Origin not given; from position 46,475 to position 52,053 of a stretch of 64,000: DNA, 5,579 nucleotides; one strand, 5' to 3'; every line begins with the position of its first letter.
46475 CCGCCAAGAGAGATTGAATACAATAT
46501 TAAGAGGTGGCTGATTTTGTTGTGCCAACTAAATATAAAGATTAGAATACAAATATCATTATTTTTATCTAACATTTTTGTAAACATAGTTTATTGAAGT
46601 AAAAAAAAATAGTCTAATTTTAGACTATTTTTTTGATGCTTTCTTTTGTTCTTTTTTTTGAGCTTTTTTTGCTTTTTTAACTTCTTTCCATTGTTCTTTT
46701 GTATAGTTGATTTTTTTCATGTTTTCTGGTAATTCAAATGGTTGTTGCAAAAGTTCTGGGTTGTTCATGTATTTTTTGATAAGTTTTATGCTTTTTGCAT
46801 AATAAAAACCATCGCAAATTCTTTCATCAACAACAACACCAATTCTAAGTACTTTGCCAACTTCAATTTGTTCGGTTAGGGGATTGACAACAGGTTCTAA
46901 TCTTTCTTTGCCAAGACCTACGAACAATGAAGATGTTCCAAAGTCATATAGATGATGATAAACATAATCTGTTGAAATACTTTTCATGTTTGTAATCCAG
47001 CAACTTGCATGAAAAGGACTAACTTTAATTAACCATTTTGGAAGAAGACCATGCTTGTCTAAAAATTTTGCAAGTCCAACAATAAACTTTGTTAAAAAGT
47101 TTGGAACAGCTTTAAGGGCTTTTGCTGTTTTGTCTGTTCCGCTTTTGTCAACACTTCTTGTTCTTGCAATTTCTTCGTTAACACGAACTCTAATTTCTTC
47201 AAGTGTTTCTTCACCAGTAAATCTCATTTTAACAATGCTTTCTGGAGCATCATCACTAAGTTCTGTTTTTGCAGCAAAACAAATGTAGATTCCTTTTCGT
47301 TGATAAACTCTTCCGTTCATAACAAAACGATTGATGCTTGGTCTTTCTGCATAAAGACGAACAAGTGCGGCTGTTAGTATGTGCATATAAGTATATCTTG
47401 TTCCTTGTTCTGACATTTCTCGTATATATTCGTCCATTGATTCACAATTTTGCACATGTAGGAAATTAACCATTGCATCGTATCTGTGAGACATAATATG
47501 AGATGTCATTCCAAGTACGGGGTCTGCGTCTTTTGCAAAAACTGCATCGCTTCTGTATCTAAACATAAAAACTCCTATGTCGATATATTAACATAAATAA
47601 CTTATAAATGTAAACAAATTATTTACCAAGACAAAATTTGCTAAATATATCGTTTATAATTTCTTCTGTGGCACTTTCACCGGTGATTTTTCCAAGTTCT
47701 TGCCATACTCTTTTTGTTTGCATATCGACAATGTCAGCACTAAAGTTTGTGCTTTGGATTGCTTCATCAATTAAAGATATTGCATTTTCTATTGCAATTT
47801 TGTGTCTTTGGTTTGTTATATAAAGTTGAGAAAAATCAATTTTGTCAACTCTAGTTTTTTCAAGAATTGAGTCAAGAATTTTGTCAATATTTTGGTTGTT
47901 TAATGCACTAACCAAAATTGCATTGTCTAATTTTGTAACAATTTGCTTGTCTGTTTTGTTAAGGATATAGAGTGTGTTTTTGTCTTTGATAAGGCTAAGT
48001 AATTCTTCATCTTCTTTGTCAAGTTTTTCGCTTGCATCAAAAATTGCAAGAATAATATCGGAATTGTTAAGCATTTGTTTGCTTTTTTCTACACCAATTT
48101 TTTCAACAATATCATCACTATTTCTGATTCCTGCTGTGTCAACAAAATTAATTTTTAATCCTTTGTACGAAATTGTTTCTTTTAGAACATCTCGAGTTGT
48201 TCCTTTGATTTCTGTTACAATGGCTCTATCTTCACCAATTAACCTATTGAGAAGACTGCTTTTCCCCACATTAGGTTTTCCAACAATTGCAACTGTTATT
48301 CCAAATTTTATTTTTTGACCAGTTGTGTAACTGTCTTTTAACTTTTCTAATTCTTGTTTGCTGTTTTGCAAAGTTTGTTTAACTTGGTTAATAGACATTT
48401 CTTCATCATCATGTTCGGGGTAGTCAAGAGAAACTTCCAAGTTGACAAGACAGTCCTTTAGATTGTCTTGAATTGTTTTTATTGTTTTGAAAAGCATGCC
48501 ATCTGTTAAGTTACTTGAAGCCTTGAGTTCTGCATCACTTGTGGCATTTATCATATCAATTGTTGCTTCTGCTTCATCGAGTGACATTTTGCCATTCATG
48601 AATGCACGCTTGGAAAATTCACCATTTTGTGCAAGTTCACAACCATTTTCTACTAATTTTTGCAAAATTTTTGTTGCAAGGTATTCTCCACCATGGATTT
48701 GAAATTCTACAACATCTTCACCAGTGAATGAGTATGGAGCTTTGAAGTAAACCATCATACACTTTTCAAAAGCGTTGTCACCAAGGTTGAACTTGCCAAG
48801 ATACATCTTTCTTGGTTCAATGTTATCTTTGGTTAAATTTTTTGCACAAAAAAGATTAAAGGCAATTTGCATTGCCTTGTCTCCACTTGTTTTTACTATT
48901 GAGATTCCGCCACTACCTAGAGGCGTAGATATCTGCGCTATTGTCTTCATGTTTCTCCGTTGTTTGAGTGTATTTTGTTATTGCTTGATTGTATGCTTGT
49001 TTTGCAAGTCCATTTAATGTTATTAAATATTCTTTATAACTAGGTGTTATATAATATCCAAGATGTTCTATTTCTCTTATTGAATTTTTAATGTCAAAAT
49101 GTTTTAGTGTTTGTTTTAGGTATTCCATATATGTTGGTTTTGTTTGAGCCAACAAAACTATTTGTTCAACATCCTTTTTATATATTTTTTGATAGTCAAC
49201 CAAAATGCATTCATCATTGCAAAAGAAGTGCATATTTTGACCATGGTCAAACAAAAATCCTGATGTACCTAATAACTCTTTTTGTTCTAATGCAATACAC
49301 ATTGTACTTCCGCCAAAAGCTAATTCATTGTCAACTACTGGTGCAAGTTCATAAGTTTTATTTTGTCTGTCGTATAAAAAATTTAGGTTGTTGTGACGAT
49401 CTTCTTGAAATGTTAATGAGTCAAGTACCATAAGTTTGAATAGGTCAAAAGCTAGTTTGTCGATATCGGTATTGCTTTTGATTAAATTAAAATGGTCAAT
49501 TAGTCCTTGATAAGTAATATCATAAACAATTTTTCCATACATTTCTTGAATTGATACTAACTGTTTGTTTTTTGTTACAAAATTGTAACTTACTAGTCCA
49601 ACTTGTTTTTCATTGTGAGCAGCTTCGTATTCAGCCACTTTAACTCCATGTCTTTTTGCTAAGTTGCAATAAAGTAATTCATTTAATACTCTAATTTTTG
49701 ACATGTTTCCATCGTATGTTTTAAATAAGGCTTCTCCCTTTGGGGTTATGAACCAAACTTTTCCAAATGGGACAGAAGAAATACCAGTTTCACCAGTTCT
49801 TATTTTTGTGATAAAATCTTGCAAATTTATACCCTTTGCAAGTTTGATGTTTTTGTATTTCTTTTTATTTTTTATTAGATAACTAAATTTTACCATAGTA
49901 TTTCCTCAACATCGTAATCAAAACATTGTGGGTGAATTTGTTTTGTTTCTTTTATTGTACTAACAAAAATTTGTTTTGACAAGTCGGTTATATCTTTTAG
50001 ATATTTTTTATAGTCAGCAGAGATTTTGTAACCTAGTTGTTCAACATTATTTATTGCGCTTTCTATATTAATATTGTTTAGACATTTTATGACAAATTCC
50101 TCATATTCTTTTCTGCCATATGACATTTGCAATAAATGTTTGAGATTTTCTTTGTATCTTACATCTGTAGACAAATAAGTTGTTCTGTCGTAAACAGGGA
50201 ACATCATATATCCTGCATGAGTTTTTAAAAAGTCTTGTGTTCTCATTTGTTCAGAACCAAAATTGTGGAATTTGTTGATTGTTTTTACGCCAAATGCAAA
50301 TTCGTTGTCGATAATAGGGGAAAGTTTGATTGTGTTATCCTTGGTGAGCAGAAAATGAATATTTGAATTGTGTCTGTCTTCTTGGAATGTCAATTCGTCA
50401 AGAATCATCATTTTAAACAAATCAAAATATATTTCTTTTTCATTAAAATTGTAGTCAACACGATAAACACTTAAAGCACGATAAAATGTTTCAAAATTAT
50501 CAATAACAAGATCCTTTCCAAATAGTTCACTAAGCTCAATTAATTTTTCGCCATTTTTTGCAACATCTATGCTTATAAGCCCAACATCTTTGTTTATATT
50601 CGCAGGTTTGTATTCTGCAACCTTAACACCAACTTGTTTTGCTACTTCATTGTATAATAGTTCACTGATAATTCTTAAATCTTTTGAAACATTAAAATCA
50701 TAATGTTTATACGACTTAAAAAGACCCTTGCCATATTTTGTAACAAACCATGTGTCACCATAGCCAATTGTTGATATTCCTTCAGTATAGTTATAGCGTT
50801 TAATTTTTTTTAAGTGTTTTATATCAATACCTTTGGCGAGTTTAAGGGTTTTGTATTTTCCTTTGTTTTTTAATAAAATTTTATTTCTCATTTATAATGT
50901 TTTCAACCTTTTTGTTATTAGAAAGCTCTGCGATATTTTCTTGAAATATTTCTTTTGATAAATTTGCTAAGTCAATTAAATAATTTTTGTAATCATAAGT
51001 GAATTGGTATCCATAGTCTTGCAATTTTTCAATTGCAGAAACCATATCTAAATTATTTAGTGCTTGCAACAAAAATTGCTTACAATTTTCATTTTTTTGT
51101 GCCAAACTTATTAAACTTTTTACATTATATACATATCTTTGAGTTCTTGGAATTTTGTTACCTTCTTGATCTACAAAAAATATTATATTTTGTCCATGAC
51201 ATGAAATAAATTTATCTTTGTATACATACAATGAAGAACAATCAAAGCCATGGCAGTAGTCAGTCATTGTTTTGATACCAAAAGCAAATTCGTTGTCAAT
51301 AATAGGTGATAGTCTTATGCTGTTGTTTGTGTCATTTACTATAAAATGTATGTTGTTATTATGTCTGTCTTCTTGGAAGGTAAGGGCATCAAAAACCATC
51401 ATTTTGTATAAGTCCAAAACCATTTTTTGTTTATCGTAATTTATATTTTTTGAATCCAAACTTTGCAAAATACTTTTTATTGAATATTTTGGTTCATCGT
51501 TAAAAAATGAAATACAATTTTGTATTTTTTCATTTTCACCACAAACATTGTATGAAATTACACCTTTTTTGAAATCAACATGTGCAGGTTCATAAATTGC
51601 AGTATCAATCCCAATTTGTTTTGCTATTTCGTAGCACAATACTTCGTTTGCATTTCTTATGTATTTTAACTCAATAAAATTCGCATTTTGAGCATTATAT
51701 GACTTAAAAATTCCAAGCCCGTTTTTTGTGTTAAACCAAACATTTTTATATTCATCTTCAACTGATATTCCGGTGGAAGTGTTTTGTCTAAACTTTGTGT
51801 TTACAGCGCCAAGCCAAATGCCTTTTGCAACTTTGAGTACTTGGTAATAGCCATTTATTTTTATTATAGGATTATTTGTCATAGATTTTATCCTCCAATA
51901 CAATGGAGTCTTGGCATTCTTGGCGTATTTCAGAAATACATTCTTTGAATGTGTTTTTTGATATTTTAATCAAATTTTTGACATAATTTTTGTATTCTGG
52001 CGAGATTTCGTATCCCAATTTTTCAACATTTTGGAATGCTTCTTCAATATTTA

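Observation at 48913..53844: Five tandem, translationally coupled HipA_C-like kinase-fold paralogs reading directly into mnmE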

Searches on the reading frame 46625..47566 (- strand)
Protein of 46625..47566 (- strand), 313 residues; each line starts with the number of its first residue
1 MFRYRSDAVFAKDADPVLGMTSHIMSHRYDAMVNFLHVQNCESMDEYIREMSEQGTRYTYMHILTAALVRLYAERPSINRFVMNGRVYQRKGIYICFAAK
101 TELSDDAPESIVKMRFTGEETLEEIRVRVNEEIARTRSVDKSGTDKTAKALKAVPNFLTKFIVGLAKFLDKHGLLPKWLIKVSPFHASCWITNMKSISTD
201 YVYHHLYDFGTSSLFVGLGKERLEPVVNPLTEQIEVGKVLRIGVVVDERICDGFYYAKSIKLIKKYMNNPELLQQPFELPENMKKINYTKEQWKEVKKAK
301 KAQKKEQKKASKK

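Call 3: search_protein_families(library=pfam, proteins=[window:46625-47566:-], max_evalue=1)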
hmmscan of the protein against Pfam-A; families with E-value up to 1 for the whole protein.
window:46625-47566:- (313 aa): 1 family
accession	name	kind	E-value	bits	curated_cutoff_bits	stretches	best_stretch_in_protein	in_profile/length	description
PF00198.28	2-oxoacid_dh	-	2.7e-08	34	23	2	216-273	175-230/232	2-oxoacid dehydrogenases acyltransferase (catalytic domain)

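Call 44: search_protein_families(library=padloc, proteins=[window:46625-47566:-], max_evalue=0.01)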
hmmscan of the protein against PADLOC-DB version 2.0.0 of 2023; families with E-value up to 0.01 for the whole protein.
window:46625-47566:- (313 aa): 2 families
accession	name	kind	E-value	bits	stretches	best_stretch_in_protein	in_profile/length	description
PDLC01019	Csm4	-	0.00088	16.6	1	248-313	60-127/319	Csm4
PDLC01450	Csm4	-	0.0083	13.8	0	248-308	44-103/263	CAS-III-A; effector_G5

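Call 45: search_protein_families(library=phrogs, proteins=[window:46625-47566:-], max_evalue=0.01)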
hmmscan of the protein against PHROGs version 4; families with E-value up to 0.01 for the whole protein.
window:46625-47566:- (313 aa): 0 families

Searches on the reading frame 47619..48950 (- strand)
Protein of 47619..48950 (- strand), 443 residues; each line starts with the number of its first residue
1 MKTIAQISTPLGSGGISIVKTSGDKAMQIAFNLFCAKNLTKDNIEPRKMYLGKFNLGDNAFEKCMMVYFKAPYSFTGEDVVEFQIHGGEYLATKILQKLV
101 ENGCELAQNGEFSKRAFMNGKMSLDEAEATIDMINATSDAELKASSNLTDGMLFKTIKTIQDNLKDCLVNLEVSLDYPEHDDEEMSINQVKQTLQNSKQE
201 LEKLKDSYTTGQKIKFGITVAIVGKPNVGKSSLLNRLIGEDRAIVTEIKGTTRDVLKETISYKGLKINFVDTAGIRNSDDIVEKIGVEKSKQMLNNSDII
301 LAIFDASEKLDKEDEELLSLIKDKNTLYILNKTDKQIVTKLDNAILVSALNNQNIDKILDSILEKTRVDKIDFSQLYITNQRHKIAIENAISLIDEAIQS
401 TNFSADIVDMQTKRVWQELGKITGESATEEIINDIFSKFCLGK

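Call 3: search_protein_families(library=pfam, proteins=[window:47619-48950:-], max_evalue=1)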
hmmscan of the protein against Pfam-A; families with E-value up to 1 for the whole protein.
window:47619-48950:- (443 aa): 14 families
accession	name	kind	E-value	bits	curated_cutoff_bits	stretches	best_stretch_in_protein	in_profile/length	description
PF12631.12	MnmE_helical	-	3e-41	142.3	40.1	1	124-440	1-211/211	MnmE helical domain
PF10396.14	TrmE_N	-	1.2e-35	122.6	29.8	1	3-121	1-117/117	GTP-binding protein TrmE N-terminus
PF01926.29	MMR_HSR1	-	3.9e-28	98.3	21.9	1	219-332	1-113/113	50S ribosome-binding GTPase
PF02421.24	FeoB_N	-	4.8e-10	39.6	27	1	219-335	2-117/156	Ferrous iron transport protein B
PF00350.29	Dynamin_N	-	2.7e-08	34.5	27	2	220-255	1-35/168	Dynamin family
PF04548.22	AIG1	-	1.8e-07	31.1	27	1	219-323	2-109/212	AIG1 family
PF03193.22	RsgA_GTPase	-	6.9e-06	26.4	30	1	191-276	76-169/174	RsgA GTPase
PF00009.33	GTP_EFTU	-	3.4e-05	23.9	26.5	1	219-362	5-146/188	Elongation factor Tu GTP binding domain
PF08477.19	Roc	-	0.00033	21.3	27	1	220-331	2-116/119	Ras of Complex, Roc, domain of DAPkinase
PF00071.28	Ras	-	0.00055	20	21.6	1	220-282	2-65/162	Ras family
PF00005.33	ABC_tran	-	0.01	16.8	25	1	214-275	8-70/137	ABC transporter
PF00497.25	SBP_bac_3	-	0.02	15.1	26.4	1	341-389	45-92/132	Bacterial extracellular solute-binding proteins, family 3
PF13238.12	AAA_18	-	0.31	11.9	29.4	1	220-263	1-39/128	AAA domain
PF01923.23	Cob_adeno_trans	-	0.56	10.7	24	1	124-210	32-115/171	Cobalamin adenosyltransferase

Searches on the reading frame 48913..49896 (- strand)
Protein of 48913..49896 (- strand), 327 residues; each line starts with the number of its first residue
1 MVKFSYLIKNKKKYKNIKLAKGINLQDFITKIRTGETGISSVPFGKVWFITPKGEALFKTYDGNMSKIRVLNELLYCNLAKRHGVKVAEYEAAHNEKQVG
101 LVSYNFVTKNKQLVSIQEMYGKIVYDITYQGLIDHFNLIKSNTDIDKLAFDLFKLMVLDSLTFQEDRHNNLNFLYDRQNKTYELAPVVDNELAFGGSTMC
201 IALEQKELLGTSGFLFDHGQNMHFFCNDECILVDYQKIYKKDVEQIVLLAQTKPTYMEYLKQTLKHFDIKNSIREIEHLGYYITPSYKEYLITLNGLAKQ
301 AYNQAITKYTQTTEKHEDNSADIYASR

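Call 3: search_protein_families(library=pfam, proteins=[window:48913-49896:-], max_evalue=1)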
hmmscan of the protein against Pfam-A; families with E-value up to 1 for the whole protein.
window:48913-49896:- (327 aa): 2 families
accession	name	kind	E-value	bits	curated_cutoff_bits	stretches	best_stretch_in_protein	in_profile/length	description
PF07804.18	HipA_C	-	7e-06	26.3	30.5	1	55-189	22-158/213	HipA-like C-terminal domain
PF05669.17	Med31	-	0.016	15.7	25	1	239-293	4-55/95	SOH1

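Call 4: search_protein_families(library=ncbifam, proteins=[window:48913-49896:-], max_evalue=1)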
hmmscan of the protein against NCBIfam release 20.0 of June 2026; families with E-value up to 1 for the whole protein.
window:48913-49896:- (327 aa): 0 families

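Call 44: search_protein_families(library=padloc, proteins=[window:48913-49896:-], max_evalue=0.01)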
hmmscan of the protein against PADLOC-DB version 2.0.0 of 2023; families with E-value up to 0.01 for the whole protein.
window:48913-49896:- (327 aa): 6 families
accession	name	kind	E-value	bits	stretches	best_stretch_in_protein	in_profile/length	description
PDLC04340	PDC-M03A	-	3e-15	54.5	1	46-270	23-236/280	-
PDLC04339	PDC-M03A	-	8.4e-11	39.7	1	46-277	23-254/293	-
PDLC04344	PDC-M03A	-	1.6e-09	35.7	1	46-128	26-107/305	-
PDLC04342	PDC-M03A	-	1.5e-08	32.5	1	46-197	25-197/299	-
PDLC04345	PDC-M03A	-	0.00014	19.3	1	46-195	23-194/302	-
PDLC04338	PDC-M03A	-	0.00044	17.3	0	73-120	160-208/428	-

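Call 45: search_protein_families(library=phrogs, proteins=[window:48913-49896:-], max_evalue=0.01)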
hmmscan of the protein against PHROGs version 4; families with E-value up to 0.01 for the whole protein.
window:48913-49896:- (327 aa): 2 families
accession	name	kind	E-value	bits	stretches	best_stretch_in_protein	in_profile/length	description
phrog_8728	-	unknown function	3.1e-05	24.2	0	71-195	49-197/307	-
phrog_3162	-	unknown function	0.0011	19.5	1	58-207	31-166/247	-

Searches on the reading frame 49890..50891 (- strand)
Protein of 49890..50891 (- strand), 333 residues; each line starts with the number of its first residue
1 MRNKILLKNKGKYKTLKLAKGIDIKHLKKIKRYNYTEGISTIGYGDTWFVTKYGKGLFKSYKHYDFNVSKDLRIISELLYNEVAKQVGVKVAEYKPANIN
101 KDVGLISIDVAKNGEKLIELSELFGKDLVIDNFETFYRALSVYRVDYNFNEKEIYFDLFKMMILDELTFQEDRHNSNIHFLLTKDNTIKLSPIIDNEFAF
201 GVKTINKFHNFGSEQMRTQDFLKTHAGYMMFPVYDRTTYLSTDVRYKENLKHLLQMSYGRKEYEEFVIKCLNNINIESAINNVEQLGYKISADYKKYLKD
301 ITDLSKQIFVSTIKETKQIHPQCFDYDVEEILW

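Call 3: search_protein_families(library=pfam, proteins=[window:49890-50891:-], max_evalue=1)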
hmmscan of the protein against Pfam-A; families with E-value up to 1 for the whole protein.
window:49890-50891:- (333 aa): 2 families
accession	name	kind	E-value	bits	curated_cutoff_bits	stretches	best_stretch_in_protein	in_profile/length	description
PF07804.18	HipA_C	-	0.0006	20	30.5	1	61-199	31-162/213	HipA-like C-terminal domain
PF06702.18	Fam20C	-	0.19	11.8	26.8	1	146-206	80-137/218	Golgi casein kinase, C-terminal, Fam20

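Call 4: search_protein_families(library=ncbifam, proteins=[window:49890-50891:-], max_evalue=1)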
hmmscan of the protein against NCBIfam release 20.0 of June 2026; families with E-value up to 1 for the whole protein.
window:49890-50891:- (333 aa): 1 family
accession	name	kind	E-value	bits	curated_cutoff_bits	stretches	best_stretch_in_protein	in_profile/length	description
TIGR01725.1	phge_HK97_gp10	equivalog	0.055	14.1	30.8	0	198-223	68-97/120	HK97-gp10 family putative phage morphogenesis protein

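Call 44: search_protein_families(library=padloc, proteins=[window:49890-50891:-], max_evalue=0.01)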
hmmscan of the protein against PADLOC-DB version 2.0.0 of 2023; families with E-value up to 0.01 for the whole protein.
window:49890-50891:- (333 aa): 5 families
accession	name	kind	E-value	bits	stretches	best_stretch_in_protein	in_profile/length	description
PDLC04340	PDC-M03A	-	6.4e-16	56.7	1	59-205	38-176/280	-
PDLC04339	PDC-M03A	-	1e-12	46.1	1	47-309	24-288/293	-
PDLC04344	PDC-M03A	-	1.4e-09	35.8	1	47-287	27-275/305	-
PDLC04342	PDC-M03A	-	5e-09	34.1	1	56-207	37-201/299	-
PDLC04345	PDC-M03A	-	2.3e-06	25.1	1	76-287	53-275/302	-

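Call 45: search_protein_families(library=phrogs, proteins=[window:49890-50891:-], max_evalue=0.01)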
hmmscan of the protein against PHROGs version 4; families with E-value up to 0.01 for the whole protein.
window:49890-50891:- (333 aa): 1 family
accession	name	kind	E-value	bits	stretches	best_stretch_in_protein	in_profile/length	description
phrog_8728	-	unknown function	7.8e-09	36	1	145-298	140-291/307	-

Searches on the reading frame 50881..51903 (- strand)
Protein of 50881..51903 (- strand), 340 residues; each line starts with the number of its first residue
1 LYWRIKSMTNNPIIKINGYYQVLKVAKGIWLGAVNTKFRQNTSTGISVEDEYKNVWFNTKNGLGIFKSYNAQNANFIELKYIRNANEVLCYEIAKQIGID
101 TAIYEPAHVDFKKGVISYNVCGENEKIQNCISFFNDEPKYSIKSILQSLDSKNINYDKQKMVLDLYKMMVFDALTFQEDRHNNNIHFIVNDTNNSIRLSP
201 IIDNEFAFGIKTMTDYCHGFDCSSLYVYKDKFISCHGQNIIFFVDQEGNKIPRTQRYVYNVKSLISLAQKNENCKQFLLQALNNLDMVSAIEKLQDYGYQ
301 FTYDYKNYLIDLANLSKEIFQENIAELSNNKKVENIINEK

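Call 3: search_protein_families(library=pfam, proteins=[window:50881-51903:-], max_evalue=1)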
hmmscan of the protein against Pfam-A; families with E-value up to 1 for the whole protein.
window:50881-51903:- (340 aa): 2 families
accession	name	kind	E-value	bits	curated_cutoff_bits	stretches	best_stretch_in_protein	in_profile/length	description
PF07804.18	HipA_C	-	2.5e-07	31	30.5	1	65-203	24-158/213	HipA-like C-terminal domain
PF06702.18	Fam20C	-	0.002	18.3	26.8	1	153-211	80-134/218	Golgi casein kinase, C-terminal, Fam20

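Call 4: search_protein_families(library=ncbifam, proteins=[window:50881-51903:-], max_evalue=1)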
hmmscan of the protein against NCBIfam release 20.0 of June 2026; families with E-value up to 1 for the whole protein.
window:50881-51903:- (340 aa): 0 families

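Call 44: search_protein_families(library=padloc, proteins=[window:50881-51882:-], max_evalue=0.01)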
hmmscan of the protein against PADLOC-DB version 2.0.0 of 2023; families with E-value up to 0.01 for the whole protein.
window:50881-51882:- (333 aa): 5 families
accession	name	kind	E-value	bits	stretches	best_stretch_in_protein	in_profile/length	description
PDLC04340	PDC-M03A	-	7e-14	50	1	80-207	50-177/280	-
PDLC04342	PDC-M03A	-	1.4e-13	49.1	1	48-208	26-201/299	-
PDLC04339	PDC-M03A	-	3.2e-13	47.7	1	48-198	24-175/293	-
PDLC04344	PDC-M03A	-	1.5e-10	39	1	48-197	27-188/305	-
PDLC04345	PDC-M03A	-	6.8e-07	26.8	1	80-209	54-201/302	-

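Call 45: search_protein_families(library=phrogs, proteins=[window:50881-51882:-], max_evalue=0.01)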
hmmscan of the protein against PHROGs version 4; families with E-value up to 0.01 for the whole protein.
window:50881-51882:- (333 aa): 2 families
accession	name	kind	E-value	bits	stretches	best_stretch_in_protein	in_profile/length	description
phrog_8728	-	unknown function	5.5e-07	29.9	1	132-205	132-200/307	-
phrog_3162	-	unknown function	1.2e-06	29.2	1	78-205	44-159/247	-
